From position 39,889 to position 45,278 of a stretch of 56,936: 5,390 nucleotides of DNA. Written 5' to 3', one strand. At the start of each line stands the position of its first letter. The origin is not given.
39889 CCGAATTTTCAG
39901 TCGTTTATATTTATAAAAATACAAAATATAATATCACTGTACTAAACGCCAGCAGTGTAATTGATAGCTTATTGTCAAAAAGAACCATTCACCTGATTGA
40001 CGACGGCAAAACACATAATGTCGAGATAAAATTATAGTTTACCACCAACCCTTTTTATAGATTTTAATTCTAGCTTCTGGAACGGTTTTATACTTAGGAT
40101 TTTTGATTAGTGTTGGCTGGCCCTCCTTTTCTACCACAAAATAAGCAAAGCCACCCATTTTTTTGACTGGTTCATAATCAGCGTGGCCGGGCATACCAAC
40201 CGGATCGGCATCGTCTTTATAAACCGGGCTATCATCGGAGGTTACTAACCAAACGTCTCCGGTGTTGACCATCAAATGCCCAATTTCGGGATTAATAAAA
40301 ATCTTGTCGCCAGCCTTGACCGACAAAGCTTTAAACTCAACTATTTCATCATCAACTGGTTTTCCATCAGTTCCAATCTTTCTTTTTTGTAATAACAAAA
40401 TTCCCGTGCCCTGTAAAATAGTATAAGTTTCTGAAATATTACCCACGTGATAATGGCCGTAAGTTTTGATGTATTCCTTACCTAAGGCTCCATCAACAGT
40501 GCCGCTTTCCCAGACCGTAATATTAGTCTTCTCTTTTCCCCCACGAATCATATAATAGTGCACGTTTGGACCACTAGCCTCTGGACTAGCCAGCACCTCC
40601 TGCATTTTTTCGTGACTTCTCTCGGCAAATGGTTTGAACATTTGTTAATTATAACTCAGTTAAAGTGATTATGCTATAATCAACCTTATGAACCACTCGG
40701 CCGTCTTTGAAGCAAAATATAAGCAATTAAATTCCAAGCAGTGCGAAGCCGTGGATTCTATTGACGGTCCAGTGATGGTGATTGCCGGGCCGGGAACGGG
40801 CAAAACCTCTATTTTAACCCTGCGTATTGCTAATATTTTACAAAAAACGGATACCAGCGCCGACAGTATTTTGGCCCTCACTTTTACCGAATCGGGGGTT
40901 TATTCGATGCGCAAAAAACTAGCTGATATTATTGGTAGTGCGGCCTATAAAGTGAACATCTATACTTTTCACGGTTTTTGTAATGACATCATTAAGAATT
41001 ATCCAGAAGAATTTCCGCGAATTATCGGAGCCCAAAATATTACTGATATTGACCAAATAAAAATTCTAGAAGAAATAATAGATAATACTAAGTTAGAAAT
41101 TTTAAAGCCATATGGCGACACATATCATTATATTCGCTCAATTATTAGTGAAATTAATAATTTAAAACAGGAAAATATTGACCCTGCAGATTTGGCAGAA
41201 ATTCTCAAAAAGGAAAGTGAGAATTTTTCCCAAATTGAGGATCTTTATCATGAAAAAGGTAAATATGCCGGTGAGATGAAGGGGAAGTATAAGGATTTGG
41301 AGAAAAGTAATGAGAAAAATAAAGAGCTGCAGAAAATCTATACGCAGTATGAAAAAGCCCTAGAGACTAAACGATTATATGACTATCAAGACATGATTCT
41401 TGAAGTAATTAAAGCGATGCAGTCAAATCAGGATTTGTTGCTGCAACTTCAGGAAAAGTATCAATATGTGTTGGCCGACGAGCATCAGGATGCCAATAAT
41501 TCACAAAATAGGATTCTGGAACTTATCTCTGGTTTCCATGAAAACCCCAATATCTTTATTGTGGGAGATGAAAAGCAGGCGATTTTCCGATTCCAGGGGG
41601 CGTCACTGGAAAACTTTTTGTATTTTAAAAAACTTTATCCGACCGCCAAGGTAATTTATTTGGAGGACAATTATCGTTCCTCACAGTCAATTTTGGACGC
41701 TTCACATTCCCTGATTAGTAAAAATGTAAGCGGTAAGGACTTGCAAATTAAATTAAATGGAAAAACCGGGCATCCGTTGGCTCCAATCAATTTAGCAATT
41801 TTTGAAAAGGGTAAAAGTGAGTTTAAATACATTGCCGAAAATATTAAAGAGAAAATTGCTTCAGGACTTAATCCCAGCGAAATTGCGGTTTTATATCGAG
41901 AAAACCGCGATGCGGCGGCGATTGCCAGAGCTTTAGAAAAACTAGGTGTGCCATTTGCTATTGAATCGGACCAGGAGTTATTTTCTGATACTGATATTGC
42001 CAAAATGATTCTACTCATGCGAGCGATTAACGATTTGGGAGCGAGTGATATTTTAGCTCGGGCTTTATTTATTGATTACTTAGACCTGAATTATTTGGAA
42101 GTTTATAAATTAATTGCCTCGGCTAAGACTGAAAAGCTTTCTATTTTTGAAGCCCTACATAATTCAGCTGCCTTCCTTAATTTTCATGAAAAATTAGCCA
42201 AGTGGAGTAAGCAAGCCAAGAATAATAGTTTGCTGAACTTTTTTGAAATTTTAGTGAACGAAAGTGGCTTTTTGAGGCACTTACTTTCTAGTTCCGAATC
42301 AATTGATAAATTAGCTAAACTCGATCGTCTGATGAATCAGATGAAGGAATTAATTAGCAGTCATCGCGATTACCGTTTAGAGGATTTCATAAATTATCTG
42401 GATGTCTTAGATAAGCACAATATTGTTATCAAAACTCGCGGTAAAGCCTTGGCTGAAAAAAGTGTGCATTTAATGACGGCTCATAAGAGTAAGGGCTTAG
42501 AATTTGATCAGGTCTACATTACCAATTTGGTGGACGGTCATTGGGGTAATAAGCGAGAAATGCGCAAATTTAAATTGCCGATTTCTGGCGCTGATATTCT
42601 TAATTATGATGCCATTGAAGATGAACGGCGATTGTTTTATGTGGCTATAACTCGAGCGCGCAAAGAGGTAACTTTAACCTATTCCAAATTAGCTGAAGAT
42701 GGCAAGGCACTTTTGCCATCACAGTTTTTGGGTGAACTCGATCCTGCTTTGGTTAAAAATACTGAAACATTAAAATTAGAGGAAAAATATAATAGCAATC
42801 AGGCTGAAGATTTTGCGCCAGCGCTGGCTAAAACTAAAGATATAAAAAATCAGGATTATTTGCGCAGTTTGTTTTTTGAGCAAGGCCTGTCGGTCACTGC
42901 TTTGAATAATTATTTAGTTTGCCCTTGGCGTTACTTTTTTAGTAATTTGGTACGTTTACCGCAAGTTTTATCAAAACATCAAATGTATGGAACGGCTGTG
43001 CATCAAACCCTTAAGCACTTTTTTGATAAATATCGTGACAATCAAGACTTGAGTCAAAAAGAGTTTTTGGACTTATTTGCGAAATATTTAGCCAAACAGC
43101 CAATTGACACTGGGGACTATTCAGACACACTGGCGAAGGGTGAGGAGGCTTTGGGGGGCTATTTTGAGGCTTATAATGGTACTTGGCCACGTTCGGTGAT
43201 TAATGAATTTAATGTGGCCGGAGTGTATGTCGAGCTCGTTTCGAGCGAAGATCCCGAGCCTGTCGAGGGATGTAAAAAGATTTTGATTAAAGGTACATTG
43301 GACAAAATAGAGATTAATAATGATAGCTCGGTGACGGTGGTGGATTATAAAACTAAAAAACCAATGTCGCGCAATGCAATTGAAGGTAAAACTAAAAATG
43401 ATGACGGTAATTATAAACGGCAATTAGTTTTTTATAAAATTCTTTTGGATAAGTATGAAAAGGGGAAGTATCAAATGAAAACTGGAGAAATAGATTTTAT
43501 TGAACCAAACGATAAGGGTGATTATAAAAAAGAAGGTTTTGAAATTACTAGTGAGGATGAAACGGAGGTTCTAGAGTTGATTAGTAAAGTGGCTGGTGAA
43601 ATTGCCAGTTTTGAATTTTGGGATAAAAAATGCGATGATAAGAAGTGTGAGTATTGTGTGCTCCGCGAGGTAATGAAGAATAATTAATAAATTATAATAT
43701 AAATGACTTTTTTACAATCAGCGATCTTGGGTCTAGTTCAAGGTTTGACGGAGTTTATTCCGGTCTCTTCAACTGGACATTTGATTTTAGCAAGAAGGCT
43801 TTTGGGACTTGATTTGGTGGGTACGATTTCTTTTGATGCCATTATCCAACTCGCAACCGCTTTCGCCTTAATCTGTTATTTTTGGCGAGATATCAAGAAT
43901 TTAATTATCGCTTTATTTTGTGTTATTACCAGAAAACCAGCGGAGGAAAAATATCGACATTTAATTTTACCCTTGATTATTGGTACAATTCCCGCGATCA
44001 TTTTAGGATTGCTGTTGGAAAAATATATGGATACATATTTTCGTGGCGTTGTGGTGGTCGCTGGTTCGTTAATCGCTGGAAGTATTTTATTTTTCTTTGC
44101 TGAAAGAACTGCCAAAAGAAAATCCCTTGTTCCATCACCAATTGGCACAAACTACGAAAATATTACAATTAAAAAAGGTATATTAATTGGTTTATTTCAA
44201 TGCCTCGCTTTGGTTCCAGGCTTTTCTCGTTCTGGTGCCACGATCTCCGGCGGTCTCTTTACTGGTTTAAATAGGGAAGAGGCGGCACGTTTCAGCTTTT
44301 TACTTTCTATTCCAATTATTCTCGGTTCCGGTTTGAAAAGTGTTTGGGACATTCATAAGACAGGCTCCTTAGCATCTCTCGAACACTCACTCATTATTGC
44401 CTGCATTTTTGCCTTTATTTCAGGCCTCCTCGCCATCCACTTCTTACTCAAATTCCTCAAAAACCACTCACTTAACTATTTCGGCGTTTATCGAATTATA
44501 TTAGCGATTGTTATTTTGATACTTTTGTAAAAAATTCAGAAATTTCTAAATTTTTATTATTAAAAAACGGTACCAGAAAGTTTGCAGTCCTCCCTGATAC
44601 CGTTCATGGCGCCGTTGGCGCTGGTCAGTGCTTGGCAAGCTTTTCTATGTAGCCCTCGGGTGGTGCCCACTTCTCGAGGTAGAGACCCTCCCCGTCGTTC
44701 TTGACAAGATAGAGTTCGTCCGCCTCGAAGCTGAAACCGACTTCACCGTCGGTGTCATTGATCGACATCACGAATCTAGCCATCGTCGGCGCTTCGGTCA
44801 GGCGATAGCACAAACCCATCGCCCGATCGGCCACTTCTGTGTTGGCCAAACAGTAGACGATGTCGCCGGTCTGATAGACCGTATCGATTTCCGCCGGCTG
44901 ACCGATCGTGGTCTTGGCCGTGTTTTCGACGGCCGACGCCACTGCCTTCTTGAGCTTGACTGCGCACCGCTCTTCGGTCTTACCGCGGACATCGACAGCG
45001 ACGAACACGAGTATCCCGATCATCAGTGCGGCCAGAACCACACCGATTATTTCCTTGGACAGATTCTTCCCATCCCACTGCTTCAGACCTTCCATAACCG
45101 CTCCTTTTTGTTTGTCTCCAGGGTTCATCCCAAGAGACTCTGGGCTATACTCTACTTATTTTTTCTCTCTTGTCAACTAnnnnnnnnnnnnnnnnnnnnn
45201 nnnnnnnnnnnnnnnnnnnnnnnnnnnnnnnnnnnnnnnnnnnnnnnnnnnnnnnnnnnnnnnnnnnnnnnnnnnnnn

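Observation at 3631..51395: Six compositionally foreign, self-contained mini-cassettes scattered between core genes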

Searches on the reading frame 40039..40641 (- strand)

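Call 93: search_protein_families(library=pfam, proteins=[window:40039-40641:-], max_evalue=0.00001)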
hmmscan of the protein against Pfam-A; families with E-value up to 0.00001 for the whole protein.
window:40039-40641:- (200 aa): 1 family
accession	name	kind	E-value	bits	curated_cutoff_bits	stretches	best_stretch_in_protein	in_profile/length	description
PF06560.17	GPI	-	6.5e-16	58.6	20.7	1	51-175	60-171/182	Glucose-6-phosphate isomerase (GPI)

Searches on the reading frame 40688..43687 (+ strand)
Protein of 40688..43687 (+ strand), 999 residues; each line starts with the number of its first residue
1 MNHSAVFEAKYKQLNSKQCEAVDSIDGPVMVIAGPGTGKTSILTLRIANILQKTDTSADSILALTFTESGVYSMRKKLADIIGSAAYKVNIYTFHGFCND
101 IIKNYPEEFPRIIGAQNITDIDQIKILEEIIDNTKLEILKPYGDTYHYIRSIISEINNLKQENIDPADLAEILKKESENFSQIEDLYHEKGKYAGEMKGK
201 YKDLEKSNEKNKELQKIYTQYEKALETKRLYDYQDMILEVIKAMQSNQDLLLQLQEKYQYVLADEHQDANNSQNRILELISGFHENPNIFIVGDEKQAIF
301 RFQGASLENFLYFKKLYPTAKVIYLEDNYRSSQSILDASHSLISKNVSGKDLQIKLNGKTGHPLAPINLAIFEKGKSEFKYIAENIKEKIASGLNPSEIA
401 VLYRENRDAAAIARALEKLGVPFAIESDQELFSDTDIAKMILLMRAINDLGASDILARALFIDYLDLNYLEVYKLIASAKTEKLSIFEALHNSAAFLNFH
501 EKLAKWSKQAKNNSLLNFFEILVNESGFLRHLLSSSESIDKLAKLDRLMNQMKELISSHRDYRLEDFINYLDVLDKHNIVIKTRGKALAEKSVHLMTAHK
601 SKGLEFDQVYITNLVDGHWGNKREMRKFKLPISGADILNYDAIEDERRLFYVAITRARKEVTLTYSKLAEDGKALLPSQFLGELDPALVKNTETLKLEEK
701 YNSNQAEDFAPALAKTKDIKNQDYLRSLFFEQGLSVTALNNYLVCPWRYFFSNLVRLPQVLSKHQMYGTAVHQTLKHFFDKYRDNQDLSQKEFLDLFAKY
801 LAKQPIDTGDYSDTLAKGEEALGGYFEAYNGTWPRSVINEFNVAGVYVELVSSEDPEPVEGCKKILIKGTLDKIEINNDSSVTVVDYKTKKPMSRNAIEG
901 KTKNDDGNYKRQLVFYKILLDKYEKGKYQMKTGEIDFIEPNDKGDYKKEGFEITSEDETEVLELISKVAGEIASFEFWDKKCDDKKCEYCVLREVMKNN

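Call 93: search_protein_families(library=pfam, proteins=[window:40688-43687:+], max_evalue=0.00001)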
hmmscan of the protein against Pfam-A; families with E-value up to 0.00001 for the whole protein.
window:40688-43687:+ (999 aa): 5 families
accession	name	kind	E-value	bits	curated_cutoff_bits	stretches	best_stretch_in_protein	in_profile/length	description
PF00580.27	UvrD-helicase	-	2.8e-61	208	23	1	14-317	1-270/271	UvrD/REP helicase N-terminal domain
PF13361.12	UvrD_C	-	8.9e-45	154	25.6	1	323-667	1-349/350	UvrD-like helicase C-terminal domain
PF12705.13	PDDEXK_1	-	1.5e-24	87.7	22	1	734-994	2-244/247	PD-(D/E)XK nuclease superfamily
PF13245.12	AAA_19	-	1.1e-14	55.2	25.1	1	20-302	3-133/134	AAA domain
PF13538.12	UvrD_C_2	-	2.9e-10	40.3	27.4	0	637-663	25-51/52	UvrD-like helicase C-terminal domain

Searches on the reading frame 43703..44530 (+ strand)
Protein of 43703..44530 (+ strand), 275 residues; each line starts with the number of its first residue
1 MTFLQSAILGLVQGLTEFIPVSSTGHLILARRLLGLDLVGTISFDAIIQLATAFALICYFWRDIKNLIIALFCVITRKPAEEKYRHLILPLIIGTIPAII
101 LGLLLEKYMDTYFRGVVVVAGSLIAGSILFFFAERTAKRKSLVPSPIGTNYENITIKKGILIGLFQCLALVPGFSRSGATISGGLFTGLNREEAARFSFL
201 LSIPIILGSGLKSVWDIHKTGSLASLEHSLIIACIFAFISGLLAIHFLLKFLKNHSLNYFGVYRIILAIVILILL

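Call 7: search_protein_families(library=pfam, proteins=[window:43703-44530:+])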
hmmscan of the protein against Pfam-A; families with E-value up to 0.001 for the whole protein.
window:43703-44530:+ (275 aa): 1 family
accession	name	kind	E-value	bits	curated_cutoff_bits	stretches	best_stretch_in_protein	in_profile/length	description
PF02673.24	BacA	-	1.4e-83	281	33.4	1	7-270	2-257/257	Bacitracin resistance protein BacA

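Call 12: find_encoding_contigs(protein=window:43703-44530:+, flank=10000, max_places=10)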
Protein window:43703-44530:+ (275 aa): no gene with exactly this product is on record in the collection.

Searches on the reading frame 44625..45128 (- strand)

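Call 6: search_protein_families(library=pfam, proteins=[window:44625-45128:-], max_evalue=1)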
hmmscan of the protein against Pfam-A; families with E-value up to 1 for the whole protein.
window:44625-45128:- (167 aa): 2 families
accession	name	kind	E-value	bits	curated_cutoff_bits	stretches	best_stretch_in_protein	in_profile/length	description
PF00967.23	Barwin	-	0.17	12.3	21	1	87-149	43-103/119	Barwin family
PF12744.13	ATG19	-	0.21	11.3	25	1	70-103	149-182/246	Autophagy protein Atg19, Atg8-binding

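Call 106: search_protein_families(library=phrogs, proteins=[P0001, P0002, P0003, P0005, P0006], max_evalue=0.1)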
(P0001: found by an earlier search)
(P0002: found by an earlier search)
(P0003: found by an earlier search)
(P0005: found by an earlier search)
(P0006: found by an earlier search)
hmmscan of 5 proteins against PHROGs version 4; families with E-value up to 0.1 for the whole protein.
P0001 (154 aa): 0 families

P0002 (152 aa): 0 families

P0003 (152 aa): 0 families

P0005 (156 aa): 1 family
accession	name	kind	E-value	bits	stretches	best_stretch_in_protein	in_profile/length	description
phrog_34183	-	unknown function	0.033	15.5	1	25-64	13-56/78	-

P0006 (110 aa): 0 families

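Call 107: search_protein_families(library=padloc, proteins=[P0001, P0002, P0003, P0005, P0006], max_evalue=0.1)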
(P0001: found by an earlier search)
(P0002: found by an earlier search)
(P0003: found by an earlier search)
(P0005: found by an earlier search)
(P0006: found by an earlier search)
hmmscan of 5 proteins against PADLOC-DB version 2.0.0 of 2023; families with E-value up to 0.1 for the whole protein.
P0001 (154 aa): 0 families

P0002 (152 aa): 0 families

P0003 (152 aa): 0 families

P0005 (156 aa): 0 families

P0006 (110 aa): 0 families
